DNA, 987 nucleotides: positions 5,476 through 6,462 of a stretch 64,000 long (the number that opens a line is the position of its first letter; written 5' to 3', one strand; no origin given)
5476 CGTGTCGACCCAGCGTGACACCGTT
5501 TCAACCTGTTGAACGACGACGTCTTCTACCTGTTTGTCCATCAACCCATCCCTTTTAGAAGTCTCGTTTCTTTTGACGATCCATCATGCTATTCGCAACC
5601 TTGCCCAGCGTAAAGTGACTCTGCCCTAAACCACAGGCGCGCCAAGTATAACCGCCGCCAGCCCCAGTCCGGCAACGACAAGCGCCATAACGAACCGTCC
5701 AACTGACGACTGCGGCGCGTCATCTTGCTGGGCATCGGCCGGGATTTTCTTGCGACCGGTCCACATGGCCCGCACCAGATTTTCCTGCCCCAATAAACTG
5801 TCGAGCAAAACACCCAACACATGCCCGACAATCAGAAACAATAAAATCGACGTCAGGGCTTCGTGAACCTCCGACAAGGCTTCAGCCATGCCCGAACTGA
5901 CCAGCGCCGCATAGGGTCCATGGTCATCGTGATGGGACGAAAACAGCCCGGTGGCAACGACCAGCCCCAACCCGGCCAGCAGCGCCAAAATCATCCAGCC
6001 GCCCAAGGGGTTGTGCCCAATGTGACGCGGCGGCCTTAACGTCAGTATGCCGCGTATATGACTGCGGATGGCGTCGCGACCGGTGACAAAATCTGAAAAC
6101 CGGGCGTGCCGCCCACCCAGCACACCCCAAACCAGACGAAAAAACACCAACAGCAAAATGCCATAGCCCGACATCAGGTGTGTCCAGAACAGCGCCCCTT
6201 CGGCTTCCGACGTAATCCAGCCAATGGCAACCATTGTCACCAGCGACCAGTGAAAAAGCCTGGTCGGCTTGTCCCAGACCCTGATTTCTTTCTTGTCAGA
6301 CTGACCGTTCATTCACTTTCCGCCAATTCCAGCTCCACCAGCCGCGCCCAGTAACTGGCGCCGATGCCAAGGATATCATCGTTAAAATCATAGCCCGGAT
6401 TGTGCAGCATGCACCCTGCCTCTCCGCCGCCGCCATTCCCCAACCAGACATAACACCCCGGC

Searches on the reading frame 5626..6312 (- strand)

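Call 40: search_protein_families(library=pfam, proteins=[window:5626-6312:-], max_evalue=0.001)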
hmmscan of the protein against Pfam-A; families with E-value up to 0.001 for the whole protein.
window:5626-6312:- (228 aa): 1 family
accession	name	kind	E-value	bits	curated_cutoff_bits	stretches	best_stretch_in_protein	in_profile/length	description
PF01292.26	Ni_hydr_CYTB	-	3e-25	89.5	30.1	1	12-186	1-179/179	Prokaryotic cytochrome b561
